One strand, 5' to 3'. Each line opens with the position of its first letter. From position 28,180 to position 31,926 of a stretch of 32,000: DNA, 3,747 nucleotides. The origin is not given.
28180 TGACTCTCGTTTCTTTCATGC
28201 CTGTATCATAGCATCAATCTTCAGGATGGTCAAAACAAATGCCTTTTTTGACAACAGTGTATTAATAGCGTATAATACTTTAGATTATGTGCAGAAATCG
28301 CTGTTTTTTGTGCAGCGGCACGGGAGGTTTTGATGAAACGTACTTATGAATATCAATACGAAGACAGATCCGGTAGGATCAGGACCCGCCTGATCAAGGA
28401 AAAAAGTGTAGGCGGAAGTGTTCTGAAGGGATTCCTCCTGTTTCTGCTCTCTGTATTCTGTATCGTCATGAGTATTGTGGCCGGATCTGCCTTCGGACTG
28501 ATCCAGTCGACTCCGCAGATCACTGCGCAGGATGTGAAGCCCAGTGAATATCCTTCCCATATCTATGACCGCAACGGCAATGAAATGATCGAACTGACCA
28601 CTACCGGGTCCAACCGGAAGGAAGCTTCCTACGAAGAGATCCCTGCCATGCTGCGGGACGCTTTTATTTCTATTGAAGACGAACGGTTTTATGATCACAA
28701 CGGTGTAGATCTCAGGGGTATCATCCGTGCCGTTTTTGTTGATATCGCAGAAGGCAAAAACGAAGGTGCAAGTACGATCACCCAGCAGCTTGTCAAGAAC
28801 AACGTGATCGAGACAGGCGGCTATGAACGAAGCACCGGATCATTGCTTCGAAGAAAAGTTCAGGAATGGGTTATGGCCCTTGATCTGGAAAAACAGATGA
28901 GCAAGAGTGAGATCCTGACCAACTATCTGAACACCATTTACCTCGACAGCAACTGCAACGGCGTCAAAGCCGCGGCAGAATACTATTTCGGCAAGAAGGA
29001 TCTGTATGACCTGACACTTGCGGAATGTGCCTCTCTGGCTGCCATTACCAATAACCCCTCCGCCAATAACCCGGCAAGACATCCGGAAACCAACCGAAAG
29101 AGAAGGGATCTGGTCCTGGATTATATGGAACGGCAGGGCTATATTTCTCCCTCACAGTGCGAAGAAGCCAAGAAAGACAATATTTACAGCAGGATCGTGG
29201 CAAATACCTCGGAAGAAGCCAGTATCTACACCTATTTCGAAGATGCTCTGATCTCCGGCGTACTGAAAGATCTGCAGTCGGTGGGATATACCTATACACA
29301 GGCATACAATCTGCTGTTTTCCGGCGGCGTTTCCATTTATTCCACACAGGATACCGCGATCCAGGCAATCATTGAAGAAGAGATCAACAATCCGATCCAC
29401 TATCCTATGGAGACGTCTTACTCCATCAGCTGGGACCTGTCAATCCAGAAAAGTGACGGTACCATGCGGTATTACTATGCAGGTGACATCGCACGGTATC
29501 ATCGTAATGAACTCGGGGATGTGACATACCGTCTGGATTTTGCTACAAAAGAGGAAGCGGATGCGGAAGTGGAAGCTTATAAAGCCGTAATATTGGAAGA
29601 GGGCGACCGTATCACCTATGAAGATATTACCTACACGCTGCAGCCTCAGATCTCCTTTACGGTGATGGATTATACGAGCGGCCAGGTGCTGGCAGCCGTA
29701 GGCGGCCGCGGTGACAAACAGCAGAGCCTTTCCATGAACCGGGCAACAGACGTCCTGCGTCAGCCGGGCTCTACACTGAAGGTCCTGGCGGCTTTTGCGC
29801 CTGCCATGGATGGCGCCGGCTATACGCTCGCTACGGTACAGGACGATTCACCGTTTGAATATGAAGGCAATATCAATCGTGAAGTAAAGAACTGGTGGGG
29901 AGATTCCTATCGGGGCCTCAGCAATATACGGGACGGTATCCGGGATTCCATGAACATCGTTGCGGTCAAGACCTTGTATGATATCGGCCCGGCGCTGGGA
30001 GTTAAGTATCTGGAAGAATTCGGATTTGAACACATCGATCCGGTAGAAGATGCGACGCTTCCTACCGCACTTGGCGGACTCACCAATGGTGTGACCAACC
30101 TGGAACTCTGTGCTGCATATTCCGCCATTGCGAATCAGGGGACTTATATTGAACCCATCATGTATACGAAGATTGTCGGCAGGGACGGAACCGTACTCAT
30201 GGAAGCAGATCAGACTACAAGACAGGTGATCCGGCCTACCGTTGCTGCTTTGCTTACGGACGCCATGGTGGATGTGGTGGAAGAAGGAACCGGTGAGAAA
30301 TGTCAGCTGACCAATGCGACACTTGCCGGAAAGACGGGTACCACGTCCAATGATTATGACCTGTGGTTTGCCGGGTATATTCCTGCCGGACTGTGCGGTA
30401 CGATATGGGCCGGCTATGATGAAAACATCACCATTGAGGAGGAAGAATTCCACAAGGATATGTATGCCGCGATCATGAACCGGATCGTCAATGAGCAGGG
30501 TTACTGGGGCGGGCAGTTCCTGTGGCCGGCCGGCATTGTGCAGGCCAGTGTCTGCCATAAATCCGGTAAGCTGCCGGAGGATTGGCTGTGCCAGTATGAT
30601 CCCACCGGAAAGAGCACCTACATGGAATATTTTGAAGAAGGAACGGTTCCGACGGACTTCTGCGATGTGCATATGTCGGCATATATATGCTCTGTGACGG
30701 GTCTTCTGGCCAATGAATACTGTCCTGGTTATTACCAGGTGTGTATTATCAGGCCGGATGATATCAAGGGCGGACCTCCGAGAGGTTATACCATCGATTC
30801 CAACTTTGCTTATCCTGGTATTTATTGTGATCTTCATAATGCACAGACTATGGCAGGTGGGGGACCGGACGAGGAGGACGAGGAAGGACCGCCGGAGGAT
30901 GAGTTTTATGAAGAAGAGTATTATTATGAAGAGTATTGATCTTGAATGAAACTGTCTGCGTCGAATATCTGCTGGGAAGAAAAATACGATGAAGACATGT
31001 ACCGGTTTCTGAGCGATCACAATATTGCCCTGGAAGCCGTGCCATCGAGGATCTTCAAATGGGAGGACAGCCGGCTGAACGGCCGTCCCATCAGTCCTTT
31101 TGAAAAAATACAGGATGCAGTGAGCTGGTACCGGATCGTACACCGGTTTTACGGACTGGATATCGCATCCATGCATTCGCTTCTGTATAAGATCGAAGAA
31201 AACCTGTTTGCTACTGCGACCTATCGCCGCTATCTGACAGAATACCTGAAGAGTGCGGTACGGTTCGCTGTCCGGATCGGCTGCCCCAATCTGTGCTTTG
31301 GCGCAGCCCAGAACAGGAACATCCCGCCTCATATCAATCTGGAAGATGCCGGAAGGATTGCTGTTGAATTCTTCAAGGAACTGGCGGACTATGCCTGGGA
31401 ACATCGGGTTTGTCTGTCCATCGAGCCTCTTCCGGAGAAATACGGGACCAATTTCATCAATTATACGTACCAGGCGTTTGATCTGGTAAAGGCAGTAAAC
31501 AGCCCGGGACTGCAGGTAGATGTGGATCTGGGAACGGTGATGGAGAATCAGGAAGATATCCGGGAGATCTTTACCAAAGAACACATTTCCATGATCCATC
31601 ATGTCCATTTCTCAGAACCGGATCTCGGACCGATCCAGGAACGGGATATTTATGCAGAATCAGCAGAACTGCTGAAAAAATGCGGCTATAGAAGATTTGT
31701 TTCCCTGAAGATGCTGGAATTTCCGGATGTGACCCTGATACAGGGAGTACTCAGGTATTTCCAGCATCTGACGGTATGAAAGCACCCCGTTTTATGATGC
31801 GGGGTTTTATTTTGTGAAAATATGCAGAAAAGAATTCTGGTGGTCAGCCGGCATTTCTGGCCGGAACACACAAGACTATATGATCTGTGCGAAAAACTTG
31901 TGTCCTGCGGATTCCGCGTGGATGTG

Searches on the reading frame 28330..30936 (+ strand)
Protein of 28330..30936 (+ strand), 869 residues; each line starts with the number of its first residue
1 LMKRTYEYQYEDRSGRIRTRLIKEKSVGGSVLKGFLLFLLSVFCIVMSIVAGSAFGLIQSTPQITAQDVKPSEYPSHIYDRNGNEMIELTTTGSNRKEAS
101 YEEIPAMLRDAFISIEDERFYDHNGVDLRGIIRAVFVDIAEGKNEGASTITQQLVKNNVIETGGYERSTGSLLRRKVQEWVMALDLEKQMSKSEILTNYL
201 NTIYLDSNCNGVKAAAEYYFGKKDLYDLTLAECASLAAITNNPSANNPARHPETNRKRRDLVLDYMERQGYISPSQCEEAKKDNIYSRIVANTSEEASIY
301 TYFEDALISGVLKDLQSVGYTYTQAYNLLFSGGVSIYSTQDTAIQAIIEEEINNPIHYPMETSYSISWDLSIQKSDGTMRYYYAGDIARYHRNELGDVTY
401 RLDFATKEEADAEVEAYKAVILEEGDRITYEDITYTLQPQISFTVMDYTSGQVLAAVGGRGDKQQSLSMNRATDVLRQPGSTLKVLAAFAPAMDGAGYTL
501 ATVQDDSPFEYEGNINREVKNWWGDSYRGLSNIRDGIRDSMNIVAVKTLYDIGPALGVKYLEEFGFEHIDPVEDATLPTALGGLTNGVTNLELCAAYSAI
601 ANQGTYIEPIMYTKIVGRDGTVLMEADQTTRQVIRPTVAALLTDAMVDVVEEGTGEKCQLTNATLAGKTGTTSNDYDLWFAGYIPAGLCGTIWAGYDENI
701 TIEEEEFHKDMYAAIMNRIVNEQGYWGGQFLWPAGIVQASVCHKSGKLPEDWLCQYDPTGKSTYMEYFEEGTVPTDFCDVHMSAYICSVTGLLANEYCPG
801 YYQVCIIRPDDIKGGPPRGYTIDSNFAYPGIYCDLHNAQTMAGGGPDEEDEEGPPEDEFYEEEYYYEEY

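Call 43: search_protein_families(library=pfam, proteins=[window:28330-30936:+], max_evalue=0.00001)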
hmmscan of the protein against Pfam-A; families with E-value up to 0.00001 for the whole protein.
window:28330-30936:+ (869 aa): 2 families
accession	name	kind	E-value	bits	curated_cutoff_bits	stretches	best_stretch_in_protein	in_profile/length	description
PF00912.28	Transgly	-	1.3e-58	197.8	27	1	88-266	7-177/178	Transglycosylase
PF00905.27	Transpeptidase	-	2.3e-31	109.5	22.1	1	442-686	2-267/299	Penicillin binding protein transpeptidase domain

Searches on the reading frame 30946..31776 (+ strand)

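Call 43: search_protein_families(library=pfam, proteins=[window:30946-31776:+], max_evalue=0.00001)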
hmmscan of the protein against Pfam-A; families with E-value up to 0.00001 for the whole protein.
window:30946-31776:+ (277 aa): 1 family
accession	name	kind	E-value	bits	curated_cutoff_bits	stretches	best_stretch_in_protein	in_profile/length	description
PF01261.30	AP_endonuc_2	-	2.2e-12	47.7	31.1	1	69-224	40-187/249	Xylose isomerase-like TIM barrel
